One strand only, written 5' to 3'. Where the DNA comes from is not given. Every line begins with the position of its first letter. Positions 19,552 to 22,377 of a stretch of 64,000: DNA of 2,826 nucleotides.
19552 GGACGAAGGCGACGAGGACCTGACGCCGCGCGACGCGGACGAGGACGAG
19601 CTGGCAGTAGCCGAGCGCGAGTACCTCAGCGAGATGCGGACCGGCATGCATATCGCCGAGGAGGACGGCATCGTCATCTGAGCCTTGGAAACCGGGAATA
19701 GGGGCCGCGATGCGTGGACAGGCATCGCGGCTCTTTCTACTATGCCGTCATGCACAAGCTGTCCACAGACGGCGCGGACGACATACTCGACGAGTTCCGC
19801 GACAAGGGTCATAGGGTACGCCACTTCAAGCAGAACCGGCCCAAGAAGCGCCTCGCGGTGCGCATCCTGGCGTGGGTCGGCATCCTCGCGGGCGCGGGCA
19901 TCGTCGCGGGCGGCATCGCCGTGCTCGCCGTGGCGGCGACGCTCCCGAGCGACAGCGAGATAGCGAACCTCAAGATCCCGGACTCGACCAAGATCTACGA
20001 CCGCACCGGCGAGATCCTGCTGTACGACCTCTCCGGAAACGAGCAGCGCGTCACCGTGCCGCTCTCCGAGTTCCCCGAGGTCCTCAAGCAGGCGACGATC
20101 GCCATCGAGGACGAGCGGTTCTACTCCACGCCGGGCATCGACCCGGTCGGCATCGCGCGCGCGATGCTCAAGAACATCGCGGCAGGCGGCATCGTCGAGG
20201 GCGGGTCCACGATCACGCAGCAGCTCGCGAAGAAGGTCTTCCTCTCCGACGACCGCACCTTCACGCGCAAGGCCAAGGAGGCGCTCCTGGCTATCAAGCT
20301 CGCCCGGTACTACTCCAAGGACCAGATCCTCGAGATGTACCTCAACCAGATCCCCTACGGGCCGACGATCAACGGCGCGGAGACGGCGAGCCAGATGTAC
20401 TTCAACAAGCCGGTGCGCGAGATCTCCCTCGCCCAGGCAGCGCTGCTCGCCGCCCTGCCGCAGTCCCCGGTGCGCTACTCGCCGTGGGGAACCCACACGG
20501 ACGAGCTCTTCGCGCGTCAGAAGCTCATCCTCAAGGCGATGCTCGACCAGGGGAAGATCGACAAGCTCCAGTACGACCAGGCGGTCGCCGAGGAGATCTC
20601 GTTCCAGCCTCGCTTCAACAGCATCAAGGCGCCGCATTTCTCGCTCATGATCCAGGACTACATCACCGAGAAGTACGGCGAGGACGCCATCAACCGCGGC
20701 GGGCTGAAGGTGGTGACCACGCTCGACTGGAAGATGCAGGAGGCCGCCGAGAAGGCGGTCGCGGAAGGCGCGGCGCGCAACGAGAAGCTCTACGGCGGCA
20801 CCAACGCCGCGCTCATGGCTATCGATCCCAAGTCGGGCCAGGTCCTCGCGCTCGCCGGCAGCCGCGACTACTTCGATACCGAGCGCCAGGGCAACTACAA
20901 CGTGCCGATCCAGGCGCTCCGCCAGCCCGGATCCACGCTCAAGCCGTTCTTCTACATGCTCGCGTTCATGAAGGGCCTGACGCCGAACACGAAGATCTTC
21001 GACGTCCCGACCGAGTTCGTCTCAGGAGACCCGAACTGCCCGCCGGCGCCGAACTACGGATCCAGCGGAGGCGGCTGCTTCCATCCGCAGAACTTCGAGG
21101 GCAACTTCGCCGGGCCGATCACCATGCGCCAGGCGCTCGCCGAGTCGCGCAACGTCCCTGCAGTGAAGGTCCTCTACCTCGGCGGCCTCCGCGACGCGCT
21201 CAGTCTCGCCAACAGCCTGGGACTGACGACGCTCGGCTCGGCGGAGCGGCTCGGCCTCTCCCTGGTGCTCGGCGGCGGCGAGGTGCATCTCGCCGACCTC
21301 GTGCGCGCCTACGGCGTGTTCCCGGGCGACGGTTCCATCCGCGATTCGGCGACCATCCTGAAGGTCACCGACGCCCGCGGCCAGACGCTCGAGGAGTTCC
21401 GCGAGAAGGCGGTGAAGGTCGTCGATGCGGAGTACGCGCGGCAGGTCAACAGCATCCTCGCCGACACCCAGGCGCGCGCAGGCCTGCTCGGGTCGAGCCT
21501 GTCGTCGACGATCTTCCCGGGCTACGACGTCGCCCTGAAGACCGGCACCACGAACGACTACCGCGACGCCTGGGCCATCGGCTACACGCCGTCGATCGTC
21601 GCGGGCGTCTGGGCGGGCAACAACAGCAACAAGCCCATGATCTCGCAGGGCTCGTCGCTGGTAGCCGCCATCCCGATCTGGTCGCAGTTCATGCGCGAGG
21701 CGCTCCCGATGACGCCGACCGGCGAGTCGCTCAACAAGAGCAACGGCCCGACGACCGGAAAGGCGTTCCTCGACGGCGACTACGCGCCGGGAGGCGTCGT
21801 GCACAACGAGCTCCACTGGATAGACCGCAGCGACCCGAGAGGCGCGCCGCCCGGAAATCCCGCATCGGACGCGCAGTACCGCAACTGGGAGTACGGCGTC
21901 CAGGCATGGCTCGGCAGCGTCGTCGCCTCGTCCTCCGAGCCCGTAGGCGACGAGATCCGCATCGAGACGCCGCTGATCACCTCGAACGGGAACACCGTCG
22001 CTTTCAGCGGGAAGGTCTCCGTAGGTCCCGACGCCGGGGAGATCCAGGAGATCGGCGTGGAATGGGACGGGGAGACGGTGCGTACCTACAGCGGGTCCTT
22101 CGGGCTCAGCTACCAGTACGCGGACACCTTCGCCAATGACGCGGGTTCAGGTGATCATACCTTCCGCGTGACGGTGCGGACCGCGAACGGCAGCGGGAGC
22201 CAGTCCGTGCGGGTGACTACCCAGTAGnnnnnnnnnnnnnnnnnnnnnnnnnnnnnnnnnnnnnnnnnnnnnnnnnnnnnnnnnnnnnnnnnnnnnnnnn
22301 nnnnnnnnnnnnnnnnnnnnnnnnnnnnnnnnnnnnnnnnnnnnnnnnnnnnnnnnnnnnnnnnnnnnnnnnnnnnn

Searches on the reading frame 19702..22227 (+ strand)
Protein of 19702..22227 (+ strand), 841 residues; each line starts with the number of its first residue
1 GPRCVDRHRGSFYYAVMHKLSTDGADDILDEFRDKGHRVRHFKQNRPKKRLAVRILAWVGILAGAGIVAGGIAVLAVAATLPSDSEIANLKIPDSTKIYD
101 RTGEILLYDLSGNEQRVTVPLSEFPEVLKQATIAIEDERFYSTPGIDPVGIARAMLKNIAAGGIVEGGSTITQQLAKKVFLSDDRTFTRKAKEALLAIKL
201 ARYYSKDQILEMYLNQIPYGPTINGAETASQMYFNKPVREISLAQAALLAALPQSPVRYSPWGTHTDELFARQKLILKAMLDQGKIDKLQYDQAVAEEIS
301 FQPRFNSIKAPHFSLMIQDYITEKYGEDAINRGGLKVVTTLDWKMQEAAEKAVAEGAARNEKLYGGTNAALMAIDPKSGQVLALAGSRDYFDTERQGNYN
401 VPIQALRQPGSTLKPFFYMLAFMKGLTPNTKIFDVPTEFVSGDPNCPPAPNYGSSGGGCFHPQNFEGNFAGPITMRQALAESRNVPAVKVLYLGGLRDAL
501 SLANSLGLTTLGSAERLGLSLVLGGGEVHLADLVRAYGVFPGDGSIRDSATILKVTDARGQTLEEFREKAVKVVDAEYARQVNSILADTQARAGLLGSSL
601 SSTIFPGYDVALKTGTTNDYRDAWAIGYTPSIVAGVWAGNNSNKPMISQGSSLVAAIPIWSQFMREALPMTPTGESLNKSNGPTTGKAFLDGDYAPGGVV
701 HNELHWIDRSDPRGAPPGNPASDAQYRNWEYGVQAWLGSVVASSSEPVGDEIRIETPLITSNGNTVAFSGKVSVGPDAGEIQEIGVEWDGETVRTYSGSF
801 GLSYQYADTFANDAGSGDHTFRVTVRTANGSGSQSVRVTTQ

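Call 62: search_protein_families(library=pfam, proteins=[window:19702-22227:+], max_evalue=0.001)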
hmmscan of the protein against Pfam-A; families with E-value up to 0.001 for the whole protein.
window:19702-22227:+ (841 aa): 2 families
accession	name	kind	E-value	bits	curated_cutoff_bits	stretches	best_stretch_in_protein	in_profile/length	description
PF00912.28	Transgly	-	2e-61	207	27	1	110-280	8-177/178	Transglycosylase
PF00905.27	Transpeptidase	-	3.6e-19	69.5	22.1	1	371-631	3-267/299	Penicillin binding protein transpeptidase domain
